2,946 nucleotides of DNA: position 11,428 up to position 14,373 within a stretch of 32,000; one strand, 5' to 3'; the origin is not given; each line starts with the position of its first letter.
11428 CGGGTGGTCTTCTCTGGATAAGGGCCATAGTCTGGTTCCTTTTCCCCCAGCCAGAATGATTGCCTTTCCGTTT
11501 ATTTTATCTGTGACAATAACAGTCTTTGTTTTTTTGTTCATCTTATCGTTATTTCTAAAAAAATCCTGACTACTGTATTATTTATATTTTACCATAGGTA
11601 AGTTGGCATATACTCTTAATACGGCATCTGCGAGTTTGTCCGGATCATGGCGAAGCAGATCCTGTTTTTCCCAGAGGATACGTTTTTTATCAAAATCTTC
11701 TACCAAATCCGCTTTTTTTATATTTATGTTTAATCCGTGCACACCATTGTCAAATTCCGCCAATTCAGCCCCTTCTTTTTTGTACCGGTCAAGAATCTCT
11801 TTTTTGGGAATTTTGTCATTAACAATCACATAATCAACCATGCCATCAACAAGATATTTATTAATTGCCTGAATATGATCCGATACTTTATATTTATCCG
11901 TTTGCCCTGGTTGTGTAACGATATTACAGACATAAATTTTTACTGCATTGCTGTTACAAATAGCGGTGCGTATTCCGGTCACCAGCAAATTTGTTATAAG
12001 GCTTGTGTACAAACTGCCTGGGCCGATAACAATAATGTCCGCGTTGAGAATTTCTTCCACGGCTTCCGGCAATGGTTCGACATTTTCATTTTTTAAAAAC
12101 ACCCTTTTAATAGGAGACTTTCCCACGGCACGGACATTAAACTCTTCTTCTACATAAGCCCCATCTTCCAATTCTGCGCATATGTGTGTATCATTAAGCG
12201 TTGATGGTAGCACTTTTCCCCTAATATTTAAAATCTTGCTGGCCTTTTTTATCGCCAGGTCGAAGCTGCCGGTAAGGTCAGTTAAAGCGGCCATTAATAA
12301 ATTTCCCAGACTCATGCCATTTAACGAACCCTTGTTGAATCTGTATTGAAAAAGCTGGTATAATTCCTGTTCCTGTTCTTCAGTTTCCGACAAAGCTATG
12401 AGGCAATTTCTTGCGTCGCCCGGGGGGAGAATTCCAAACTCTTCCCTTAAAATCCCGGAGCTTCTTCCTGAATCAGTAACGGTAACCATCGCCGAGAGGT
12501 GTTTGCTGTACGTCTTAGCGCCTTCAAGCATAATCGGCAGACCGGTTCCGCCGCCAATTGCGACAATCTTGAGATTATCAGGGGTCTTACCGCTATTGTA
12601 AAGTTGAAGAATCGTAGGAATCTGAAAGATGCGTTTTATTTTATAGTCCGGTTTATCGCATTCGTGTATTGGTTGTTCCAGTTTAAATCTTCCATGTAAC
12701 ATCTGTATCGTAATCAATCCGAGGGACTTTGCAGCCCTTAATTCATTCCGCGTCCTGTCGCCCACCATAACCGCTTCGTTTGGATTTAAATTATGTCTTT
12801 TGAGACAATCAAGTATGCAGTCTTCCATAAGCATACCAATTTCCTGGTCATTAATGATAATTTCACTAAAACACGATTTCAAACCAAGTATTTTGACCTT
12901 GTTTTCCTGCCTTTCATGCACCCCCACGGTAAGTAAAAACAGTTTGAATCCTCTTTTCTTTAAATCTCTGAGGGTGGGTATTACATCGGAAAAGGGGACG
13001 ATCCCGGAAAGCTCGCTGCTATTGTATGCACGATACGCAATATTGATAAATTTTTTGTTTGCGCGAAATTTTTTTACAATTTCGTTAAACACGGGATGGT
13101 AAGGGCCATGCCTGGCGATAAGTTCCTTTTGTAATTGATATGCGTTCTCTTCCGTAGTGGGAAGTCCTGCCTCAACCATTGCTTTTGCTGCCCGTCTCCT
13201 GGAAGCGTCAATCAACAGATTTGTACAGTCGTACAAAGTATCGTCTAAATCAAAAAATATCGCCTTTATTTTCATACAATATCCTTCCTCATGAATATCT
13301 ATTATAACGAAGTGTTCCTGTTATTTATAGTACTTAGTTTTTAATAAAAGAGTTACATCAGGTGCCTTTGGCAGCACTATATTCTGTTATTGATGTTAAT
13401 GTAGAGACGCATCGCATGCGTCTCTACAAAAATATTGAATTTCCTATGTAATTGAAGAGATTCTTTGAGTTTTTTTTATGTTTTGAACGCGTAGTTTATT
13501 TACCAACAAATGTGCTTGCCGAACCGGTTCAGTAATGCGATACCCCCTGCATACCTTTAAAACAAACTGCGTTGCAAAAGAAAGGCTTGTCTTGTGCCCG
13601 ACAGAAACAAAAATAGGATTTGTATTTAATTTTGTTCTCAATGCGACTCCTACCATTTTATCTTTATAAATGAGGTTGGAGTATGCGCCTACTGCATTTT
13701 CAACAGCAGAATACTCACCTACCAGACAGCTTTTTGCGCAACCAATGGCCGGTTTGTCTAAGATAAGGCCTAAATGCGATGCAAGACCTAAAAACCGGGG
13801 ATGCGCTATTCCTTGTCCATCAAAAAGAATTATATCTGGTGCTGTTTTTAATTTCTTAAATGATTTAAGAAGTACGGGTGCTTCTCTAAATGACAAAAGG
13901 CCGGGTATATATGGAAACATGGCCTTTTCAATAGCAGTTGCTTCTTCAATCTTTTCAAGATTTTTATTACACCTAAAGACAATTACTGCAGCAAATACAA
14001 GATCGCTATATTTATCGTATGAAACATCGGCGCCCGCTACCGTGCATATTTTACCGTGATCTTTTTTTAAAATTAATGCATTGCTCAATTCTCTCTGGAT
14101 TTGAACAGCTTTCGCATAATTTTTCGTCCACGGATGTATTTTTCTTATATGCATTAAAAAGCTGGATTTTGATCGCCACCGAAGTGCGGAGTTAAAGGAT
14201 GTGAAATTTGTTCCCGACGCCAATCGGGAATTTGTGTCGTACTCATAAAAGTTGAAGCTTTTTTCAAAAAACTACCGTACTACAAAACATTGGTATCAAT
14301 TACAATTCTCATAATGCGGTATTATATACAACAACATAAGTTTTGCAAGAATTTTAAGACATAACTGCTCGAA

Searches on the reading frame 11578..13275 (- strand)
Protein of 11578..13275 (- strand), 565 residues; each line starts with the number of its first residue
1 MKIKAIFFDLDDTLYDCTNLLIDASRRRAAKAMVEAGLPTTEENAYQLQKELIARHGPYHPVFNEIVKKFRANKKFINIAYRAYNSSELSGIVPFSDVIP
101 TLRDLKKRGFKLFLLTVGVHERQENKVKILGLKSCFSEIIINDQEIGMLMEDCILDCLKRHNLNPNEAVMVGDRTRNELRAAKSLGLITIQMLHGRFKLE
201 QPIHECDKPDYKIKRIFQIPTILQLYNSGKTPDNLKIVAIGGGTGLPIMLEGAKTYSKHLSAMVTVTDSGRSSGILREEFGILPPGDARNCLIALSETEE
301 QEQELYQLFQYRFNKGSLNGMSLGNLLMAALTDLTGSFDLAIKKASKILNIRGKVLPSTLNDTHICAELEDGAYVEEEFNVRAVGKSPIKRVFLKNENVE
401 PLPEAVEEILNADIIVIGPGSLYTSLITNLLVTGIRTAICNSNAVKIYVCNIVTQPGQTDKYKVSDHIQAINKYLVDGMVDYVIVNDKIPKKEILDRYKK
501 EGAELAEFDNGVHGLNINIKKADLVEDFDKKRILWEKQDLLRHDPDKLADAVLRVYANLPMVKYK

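Call 5: search_protein_families(library=pfam, proteins=[window:11578-13275:-], max_evalue=0.001)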
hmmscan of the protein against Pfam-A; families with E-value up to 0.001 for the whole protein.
window:11578-13275:- (565 aa): 4 families
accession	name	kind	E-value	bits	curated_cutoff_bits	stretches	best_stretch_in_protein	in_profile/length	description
PF01933.23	CofD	-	6.3e-99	331.3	30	1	237-524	1-289/290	2-phospho-L-lactate transferase CofD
PF13419.12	HAD_2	-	1.5e-21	77.8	23.8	1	6-190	1-176/178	Haloacid dehalogenase-like hydrolase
PF00702.32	Hydrolase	-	1.4e-19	71.7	26.4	1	3-186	1-191/191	haloacid dehalogenase-like hydrolase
PF13242.12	Hydrolase_like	-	3.9e-06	27.1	22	1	156-211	12-67/75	HAD-hyrolase-like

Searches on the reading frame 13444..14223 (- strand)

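Call 5: search_protein_families(library=pfam, proteins=[window:13444-14223:-], max_evalue=0.001)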
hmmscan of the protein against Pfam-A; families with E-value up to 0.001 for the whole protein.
window:13444-14223:- (259 aa): 1 family
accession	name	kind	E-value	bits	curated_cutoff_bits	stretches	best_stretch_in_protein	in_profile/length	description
PF04493.20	Endonuclease_5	-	7.6e-67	225.2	23.4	1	46-238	3-197/198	Endonuclease V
